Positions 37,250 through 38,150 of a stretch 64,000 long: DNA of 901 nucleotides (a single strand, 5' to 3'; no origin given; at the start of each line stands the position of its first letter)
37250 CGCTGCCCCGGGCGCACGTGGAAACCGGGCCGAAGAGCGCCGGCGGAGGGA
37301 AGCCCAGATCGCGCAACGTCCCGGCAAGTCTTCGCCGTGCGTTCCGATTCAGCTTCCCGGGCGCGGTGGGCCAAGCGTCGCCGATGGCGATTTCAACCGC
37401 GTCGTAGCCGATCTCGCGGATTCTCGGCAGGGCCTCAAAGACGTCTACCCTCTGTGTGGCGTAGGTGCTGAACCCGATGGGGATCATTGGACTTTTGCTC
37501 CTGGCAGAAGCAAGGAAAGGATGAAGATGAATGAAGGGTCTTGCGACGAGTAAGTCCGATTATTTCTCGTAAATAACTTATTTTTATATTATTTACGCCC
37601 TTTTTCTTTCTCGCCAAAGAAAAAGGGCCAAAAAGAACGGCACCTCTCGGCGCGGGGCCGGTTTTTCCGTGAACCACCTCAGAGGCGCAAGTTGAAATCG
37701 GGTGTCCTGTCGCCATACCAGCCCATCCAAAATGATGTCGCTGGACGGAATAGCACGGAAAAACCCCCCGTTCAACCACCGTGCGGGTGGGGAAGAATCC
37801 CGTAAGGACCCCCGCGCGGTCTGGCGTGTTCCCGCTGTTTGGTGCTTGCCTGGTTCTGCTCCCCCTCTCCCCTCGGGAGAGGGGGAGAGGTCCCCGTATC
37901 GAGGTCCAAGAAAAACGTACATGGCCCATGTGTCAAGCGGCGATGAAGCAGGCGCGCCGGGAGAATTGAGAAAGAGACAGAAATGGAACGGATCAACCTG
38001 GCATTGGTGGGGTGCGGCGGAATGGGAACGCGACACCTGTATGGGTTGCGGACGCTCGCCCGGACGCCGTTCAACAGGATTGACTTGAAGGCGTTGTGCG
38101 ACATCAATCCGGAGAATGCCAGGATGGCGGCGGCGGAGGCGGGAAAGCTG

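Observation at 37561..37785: Duplicated ~225-nt intergenic element with conserved helices: candidate novel structured RNA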

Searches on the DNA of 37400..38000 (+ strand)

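Call 7: search_rna_families(source=window, start=37400, end=38000, threshold=evalue, max_evalue=10, show_alignments=3)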
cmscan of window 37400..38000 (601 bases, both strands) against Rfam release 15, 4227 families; matches with E-value up to 10: 9.
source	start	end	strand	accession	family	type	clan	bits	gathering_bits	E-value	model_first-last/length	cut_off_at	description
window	37577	37667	+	RF01859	Phe_leader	Cis-reg; leader;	-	21.6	55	0.4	1-125/125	no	Phenylalanine leader peptide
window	37864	37884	+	RF00502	TCV_Pr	Cis-reg;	-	19.8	40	0.29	5-29/34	no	Turnip crinkle virus (TCV) core promoter hairpin (Pr)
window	37581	37634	-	RF03578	mir-3910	Gene; miRNA;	-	18.9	95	0.62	1-82/82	no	mir-3910 microRNA precursor family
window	37864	37893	+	RF02795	Pab91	Gene; snRNA; snoRNA; HACA-box;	-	17.8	71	1.4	1-57/57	no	Pab91 RNA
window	37600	37662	-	RF02843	RefA5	Gene; antisense;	-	16.1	91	1.5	1-68/68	no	Enterococcus sRNA A5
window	37848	37893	+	RF03565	mir-1282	Gene; miRNA;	-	16.1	107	3.2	1-101/101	no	mir-1282 microRNA precursor family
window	37555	37638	-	RF00396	SNORA13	Gene; snRNA; snoRNA; HACA-box;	CL00028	15.8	53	5.3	1-134/134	no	Small nucleolar RNA SNORA13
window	37742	37801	+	RF02975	DUF3800-XI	Gene; sRNA;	-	14.2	37.8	1.4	1-48/48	no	DUF3800-XI RNA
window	37613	37647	-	RF00489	ctRNA_p42d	Gene; antisense;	-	13.6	50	9.6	1-46/46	no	ctRNA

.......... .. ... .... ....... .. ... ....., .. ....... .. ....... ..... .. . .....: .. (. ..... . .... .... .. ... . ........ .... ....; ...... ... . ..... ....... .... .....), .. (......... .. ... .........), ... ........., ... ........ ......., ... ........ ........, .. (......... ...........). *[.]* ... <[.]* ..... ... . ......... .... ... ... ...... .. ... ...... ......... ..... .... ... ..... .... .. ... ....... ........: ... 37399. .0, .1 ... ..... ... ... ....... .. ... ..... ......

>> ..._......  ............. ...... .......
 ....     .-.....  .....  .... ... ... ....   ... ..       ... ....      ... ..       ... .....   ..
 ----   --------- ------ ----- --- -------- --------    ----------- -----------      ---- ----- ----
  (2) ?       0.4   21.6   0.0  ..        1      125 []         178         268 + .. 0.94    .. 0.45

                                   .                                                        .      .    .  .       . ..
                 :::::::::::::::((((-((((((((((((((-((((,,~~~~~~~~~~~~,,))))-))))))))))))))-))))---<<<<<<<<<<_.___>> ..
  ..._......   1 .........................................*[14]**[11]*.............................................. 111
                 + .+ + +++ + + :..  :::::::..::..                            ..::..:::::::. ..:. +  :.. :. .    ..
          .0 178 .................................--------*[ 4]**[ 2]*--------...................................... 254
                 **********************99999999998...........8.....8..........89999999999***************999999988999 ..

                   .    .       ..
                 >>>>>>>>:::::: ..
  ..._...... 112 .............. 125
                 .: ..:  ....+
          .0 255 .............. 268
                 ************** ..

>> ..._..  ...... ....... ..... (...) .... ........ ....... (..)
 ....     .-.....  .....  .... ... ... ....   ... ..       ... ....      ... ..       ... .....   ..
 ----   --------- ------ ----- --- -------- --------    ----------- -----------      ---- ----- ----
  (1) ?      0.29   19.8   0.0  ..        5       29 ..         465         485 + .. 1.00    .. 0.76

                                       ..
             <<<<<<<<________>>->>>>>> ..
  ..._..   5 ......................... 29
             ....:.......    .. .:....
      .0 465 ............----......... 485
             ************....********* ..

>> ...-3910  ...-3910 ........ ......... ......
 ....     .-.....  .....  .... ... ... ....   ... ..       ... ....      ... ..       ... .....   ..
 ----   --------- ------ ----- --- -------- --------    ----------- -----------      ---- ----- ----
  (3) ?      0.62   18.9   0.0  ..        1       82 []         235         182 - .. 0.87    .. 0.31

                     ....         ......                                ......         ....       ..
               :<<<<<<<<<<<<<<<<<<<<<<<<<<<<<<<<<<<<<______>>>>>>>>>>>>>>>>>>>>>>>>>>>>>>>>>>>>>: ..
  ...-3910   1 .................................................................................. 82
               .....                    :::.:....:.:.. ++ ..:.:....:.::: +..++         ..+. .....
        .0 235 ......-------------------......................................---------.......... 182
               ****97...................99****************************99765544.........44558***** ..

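Call 34: search_rna_families(sources=[L059, L061, L067, L076, L079, L147, L148, L156, L160, L168, L170, L064, L068, L069, L163, L081, L089, L105, L137, L152], threshold=gathering)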
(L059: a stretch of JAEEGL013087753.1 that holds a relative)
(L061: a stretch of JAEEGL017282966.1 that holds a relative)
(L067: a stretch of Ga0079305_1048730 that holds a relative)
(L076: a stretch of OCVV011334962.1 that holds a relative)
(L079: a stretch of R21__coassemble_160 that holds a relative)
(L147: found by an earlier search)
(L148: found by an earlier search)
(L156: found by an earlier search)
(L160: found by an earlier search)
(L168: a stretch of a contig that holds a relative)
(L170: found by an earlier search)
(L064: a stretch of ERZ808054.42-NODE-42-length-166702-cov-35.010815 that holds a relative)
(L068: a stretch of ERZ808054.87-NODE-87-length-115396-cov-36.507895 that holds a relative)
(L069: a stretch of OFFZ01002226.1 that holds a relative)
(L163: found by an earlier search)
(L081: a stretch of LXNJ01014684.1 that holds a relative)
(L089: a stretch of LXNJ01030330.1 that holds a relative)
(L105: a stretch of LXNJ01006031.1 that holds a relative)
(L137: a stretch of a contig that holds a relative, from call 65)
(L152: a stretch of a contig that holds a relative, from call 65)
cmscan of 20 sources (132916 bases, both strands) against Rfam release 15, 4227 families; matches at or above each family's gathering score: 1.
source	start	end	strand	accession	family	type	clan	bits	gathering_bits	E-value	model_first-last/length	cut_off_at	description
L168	7948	8020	-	RF00005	tRNA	Gene; tRNA;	CL00001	54.9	29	9.1e-09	1-71/71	no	tRNA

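Call 62: build_rna_model(alignment_id=A3, structure=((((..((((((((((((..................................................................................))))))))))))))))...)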
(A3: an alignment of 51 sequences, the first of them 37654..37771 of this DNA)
Model R1 built from alignment A3 (51 sequences, 119 columns); structure: as given.
model positions 118; base pairs 16; branch points 0; effective number of sequences 2.79; information 0.59 bits per position. Calibrated on 0.2 Mb of random sequence (short: E-values are rough).
structure used (alignment columns):
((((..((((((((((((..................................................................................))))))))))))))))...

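Call 64: search_with_rna_model(model_id=R1, sources=[window, L001, L002, L003, L004, L005, L006, L007, L008, L009, L010, L011, L012, L013, L014, L015, L016, L017, L018, L019, L020, L021, L022, L023, L024, L025, L026, L027, L028, L029, L030, L031, L032, L033, L034, L035, L036, L037, L038, L039, L040, L041, L042, L043, L044, L045, L046, L047, L048, L049, L050, L051, L052, L053, L054, L055, L056, L057, L058, L059, L060, L061, L062, L063, L064, L065, L066, L067, L068, L069, L070, L071, L072, L073, L074, L075, L076, L077, L078, L079, L080, L081, L082, L083, L084, L085, L086, L087, L088, L089, L090, L091, L092, L093, L094, L095, L096, L097, L098, L099], max_evalue=1)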
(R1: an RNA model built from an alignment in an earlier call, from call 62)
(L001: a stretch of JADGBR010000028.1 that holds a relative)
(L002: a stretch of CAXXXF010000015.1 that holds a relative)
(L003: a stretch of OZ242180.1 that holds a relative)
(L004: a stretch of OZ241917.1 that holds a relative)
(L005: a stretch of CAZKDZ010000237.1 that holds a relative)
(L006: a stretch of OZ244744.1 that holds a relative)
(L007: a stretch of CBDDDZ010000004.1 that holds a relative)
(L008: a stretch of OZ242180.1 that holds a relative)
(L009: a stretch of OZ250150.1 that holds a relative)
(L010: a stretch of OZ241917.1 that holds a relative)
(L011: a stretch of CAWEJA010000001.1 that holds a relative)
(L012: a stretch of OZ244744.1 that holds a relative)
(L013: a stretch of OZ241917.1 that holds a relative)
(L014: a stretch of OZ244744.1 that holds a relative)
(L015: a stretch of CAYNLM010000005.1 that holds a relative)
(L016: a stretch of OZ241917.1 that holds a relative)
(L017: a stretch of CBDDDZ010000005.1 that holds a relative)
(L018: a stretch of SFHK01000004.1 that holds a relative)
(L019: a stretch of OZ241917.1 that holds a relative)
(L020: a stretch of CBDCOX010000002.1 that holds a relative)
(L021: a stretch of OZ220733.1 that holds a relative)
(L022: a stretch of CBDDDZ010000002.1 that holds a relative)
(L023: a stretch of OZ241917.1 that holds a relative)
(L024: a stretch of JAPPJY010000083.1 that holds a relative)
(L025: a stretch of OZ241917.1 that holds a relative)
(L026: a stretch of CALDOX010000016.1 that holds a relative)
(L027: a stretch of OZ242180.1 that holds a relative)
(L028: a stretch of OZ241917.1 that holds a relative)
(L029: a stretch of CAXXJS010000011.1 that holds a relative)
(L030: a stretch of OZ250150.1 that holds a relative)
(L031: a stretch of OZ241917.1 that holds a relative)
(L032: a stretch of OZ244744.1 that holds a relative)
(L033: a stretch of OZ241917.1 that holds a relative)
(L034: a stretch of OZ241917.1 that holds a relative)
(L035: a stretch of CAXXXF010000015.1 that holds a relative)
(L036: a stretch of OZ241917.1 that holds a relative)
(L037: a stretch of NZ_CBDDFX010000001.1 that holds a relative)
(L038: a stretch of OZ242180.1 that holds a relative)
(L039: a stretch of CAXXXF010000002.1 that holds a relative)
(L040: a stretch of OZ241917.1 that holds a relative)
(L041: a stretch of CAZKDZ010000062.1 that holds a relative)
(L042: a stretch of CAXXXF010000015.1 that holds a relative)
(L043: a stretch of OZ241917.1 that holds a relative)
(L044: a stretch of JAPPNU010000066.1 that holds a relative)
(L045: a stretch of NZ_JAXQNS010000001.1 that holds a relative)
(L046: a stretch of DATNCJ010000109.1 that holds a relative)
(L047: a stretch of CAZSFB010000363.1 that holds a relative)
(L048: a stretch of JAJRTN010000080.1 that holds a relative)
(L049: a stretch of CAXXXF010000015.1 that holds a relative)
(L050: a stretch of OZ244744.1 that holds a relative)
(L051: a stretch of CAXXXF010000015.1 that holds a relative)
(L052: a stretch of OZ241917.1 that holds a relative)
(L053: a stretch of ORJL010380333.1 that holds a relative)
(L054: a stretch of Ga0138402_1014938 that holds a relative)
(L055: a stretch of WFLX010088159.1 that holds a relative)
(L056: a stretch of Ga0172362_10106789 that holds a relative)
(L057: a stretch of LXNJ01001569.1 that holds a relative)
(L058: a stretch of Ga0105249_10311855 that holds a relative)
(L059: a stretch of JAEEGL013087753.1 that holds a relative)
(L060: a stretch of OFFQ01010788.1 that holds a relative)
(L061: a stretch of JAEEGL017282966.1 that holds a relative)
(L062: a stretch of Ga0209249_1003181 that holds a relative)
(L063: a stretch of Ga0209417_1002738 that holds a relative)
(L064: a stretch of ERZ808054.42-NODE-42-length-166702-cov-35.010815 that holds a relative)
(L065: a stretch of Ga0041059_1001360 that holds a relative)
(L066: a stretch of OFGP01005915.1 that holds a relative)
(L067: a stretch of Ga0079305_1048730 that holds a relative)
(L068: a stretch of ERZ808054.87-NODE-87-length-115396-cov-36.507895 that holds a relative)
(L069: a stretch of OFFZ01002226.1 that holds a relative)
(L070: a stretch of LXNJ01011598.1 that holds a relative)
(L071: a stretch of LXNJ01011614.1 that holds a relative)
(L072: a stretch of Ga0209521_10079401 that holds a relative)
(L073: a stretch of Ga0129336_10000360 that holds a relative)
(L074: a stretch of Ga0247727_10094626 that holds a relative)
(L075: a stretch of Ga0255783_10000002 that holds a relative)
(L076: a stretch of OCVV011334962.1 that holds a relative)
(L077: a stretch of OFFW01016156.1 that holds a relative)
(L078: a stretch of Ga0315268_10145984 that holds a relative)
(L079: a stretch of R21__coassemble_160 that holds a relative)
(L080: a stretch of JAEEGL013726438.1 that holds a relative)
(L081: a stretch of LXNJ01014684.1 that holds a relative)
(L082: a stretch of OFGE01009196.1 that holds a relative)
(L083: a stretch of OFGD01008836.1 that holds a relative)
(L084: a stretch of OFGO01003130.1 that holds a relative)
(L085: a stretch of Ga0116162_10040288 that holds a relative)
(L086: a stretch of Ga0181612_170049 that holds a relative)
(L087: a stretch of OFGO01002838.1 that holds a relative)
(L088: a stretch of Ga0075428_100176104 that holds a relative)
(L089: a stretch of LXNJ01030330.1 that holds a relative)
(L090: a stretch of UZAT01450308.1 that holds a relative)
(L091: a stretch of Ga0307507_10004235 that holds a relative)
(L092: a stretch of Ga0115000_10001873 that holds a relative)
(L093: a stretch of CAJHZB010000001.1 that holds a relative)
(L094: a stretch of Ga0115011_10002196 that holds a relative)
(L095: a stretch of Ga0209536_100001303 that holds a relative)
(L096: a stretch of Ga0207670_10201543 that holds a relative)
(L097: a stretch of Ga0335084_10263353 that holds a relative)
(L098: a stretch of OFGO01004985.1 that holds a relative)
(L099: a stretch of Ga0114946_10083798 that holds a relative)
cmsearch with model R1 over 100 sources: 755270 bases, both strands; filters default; matches with E-value up to 1: 112.
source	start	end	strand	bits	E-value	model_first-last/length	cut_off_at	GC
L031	4776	4893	-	135.8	5.7e-31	1-118/118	no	0.59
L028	804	921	+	134.8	1e-30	1-118/118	no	0.58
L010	3424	3541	+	134.7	1.1e-30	1-118/118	no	0.58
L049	779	896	+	133.8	1.8e-30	1-118/118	no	0.55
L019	2757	2874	-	133.2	2.6e-30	1-118/118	no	0.58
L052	2232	2349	+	132.4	4e-30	1-118/118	no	0.55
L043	45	162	+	129.2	2.6e-29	1-118/118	no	0.57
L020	5165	5282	-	128.4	4e-29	1-118/118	no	0.58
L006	1515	1632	+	128.2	4.5e-29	1-118/118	no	0.57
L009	6130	6247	-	128.2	4.5e-29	1-118/118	no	0.57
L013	712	829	+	128.1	4.9e-29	1-118/118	no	0.61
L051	6335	6452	+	127.8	5.7e-29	1-118/118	no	0.59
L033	4540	4657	+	126.8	1e-28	1-118/118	no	0.61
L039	327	444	-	126.6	1.2e-28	1-118/118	no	0.57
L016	1882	1999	+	126.4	1.3e-28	1-118/118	no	0.56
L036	2042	2159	+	125.8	1.8e-28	1-118/118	no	0.58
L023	4367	4484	-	125.8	1.8e-28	1-118/118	no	0.57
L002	5741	5858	+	125.4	2.2e-28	1-118/118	no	0.58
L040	7244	7361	+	125.4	2.3e-28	1-118/118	no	0.58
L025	5788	5905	+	125.3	2.4e-28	1-118/118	no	0.57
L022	4418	4535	-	122.8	1e-27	1-118/118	no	0.56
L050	4758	4875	+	121.2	2.5e-27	1-118/118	no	0.59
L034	3022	3139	+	120.8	3.2e-27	1-118/118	no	0.57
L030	1511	1628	+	120.1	4.8e-27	1-118/118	no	0.6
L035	1201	1318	-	119.5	6.9e-27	1-118/118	no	0.63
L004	644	761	+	118.9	9.3e-27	1-118/118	no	0.57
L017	5249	5366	+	118.7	1.1e-26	1-118/118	no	0.59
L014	4932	5049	-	118.6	1.2e-26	1-118/118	no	0.58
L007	7472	7589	-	118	1.6e-26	1-118/118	no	0.58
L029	6909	7025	+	117.6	2e-26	1-118/118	no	0.58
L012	1765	1882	+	116.5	3.7e-26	1-118/118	no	0.57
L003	5898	6015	-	116.2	4.4e-26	1-118/118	no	0.56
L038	4554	4671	+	114.6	1.1e-25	1-118/118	no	0.55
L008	192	308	-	114.5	1.2e-25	1-118/118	no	0.61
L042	746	862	+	112.3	4.1e-25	1-118/118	no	0.57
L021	4422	4539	-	110.4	1.3e-24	1-118/118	no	0.58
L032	2480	2597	+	110.1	1.5e-24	1-118/118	no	0.58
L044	3567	3683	+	108.4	3.9e-24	1-118/118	no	0.56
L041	4088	4204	-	107.9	5.1e-24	1-118/118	no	0.61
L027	4757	4873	+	103.8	5.4e-23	1-118/118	no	0.62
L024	448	564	+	102.4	1.2e-22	1-118/118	no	0.61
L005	3225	3342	+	101.1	2.6e-22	1-118/118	no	0.57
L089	899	1015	+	93.7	1.9e-20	1-118/118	no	0.6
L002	1687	1803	+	89.5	2e-19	1-118/118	no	0.62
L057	3333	3450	+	88.4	3.8e-19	1-118/118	no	0.6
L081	2823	2939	-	84.8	2.9e-18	1-118/118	no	0.62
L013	6481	6566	+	55.8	5.2e-11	10-109/118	no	0.57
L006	1515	1628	-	31.6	5.5e-05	1-118/118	no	0.57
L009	6134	6247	+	31.6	5.5e-05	1-118/118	no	0.57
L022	3910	3996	+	31.3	6.8e-05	15-104/118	no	0.61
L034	3293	3379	-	31.3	6.8e-05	15-104/118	no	0.61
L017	5611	5714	-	30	0.00014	1-118/118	no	0.61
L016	2387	2473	-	29.6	0.00017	15-104/118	no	0.64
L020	4754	4856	+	29.3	0.00021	1-118/118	no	0.66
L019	2759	2876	+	29.2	0.00023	1-118/118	no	0.58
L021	4179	4274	+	28.6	0.00031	1-118/118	no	0.61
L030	1872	1975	-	28.5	0.00033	1-118/118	no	0.61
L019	5612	5714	+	27.5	0.0006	1-118/118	no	0.64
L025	5786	5903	-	27.4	0.00061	1-118/118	no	0.58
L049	777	894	-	27.4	0.00062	1-118/118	no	0.56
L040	7550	7636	-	27.4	0.00063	15-104/118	no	0.56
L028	802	919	-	27.2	0.00069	1-118/118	no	0.58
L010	3422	3539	-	25.9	0.0015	1-118/118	no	0.59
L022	4420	4537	+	25.9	0.0015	1-118/118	no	0.57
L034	3020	3137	-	25.8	0.0016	1-118/118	no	0.58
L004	936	1022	-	25.7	0.0016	15-104/118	no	0.64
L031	4778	4895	+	25.6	0.0018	1-118/118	no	0.6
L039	331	444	+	24.3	0.0037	1-118/118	no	0.56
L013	712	825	-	24.2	0.0038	1-118/118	no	0.61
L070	1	30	-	23.8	0.0048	1-30/118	3'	0.63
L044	3855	3950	-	23.4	0.0064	1-118/118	no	0.61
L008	194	310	+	22.4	0.011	1-118/118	no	0.62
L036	2040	2157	-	22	0.014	1-118/118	no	0.58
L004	642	759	-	21.8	0.015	1-118/118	no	0.58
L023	4369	4486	+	21.8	0.016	1-118/118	no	0.58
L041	4090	4206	+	21.7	0.017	1-118/118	no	0.61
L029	6909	7021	-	21.6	0.017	1-118/118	no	0.58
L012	1763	1880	-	21.6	0.017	1-118/118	no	0.58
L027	4755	4871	-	21.6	0.018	1-118/118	no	0.62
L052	2232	2345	-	21.5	0.018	1-118/118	no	0.55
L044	3565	3681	-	21.5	0.018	1-118/118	no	0.56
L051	6333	6450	-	21.4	0.02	1-118/118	no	0.59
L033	4537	4655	-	21.2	0.022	1-118/118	no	0.61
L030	1511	1624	-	20.7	0.03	1-118/118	no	0.61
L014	4934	5051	+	20.5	0.034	1-118/118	no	0.58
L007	7476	7589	+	19.7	0.054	1-118/118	no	0.58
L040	7244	7357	-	19.6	0.054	1-118/118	no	0.57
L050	4758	4871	-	19.6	0.054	1-118/118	no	0.59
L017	5249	5362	-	19.3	0.067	1-118/118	no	0.6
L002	5741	5854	-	19.2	0.07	1-118/118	no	0.57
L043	45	158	-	18.9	0.081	1-118/118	no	0.56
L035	1205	1318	+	18.6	0.095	1-118/118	no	0.62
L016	1880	1997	-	18.5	0.1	1-118/118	no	0.57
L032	2885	2971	-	18.4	0.11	15-104/118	no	0.6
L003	5901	6016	+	18.2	0.13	1-118/118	no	0.57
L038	4553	4668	-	18.1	0.13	1-118/118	no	0.56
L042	746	858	-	17.9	0.14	1-118/118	no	0.58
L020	5167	5282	+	17.8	0.16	1-118/118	no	0.59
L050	5506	5592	-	17.3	0.2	15-104/118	no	0.61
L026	4831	4895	+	16.9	0.27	1-118/118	no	0.46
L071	1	16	-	16.8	0.28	1-16/118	3'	0.69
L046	5659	5711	+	16.3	0.38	1-118/118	no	0.66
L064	1057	1096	+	15.8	0.48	1-118/118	no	0.52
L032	2480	2597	-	15.8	0.49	1-118/118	no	0.58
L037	5609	5699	+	15.3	0.63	1-118/118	no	0.55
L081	2827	2940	+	14.9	0.8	1-118/118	no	0.62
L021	4424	4541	+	14.9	0.84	1-118/118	no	0.58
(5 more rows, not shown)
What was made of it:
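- The covariance model found extra copies and truncated copies (call 64).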

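Call 65: search_with_rna_model(model_id=R1, sources=[L100, L101, L102, L103, L104, L105, L106, L107, L108, L109, L110, L111, L112, L113, L114, L115, L116, L117, L118, L119, L120, L121, L122, L123, L124, L125, L126, L127, L128, L129, L130, L131, L132, L133, L134, L135, L136, L137, L138, L139, L140, L141, L142, L143, L144, L145, L146, L147, L148, L149, L150, L151, L152, L153, L154, L155, L156, L157, L158, L159, L160, L161, L162, L163, L164, L165, L166, L167, L168, L169, L170, L171, L172, L173, L174, L175, L176, L177, L178, L179, L180, L181, L182, L183, L184, L185], max_evalue=1)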
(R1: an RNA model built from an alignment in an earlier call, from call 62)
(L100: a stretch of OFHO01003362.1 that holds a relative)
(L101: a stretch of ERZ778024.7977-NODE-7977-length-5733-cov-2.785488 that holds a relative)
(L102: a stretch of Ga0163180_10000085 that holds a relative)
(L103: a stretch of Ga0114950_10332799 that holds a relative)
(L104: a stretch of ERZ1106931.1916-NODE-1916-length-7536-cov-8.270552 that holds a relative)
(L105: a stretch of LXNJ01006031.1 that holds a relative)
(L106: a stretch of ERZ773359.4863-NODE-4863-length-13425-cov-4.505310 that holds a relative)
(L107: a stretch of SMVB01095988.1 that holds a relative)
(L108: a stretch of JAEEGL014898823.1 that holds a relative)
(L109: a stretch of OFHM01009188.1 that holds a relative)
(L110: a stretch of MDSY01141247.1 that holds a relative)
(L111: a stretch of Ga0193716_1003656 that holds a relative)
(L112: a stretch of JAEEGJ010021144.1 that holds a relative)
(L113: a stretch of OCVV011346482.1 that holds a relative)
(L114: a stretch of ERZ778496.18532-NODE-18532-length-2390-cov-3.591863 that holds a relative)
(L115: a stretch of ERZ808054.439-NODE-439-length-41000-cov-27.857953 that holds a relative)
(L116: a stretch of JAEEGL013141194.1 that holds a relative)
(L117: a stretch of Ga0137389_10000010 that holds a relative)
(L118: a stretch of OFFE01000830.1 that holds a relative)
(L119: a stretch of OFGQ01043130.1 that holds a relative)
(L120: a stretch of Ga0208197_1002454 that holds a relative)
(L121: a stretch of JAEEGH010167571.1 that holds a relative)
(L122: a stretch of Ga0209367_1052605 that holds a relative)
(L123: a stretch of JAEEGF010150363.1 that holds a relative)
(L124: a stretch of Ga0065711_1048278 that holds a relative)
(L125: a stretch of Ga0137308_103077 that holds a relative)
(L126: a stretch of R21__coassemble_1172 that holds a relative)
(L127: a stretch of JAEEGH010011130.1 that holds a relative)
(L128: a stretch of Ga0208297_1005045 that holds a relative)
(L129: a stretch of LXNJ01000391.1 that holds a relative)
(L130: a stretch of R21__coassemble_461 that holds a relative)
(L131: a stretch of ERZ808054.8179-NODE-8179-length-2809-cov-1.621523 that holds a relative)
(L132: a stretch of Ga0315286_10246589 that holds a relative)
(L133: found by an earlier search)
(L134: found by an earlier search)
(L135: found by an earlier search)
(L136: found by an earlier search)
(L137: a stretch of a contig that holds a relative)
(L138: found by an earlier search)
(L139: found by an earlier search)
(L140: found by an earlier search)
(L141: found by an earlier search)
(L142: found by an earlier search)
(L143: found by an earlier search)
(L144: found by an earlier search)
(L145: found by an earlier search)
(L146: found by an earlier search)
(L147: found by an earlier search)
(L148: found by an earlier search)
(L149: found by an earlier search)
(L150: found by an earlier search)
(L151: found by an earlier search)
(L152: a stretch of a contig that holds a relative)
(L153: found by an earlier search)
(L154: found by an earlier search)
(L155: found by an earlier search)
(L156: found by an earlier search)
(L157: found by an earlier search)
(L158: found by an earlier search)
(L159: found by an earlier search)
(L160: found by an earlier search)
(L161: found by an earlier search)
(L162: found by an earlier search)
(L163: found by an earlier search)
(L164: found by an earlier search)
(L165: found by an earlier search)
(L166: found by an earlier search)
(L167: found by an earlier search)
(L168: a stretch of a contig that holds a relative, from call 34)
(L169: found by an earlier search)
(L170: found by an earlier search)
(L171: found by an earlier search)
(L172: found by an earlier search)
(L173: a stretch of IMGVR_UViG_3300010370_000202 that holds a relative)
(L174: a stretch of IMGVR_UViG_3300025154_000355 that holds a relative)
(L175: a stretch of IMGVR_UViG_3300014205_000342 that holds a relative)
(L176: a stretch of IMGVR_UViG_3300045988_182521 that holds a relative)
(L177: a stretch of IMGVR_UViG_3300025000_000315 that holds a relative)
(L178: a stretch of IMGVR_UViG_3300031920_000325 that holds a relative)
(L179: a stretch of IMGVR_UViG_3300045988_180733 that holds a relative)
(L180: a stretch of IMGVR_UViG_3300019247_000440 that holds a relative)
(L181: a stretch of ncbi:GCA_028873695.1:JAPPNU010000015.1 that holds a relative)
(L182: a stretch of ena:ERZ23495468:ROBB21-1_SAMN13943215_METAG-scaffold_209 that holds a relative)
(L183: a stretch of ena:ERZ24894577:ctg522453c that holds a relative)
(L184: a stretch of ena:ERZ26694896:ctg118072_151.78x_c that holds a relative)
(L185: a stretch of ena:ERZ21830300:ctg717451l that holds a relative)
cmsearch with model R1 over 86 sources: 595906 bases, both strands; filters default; matches with E-value up to 1: 8.
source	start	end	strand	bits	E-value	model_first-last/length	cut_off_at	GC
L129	11485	11602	+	109.1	2.1e-24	1-118/118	no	0.55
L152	205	321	-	104.1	3.6e-23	1-118/118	no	0.56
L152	836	952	-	89.2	1.9e-19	1-118/118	no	0.55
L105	4754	4870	-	82.9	7.1e-18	1-118/118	no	0.57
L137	11725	11841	+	80.4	3e-17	1-118/118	no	0.57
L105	1135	1220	+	25.2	0.0017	15-104/118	no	0.58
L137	11724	11837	-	15.8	0.38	1-118/118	no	0.58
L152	208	322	+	14.6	0.78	1-118/118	no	0.57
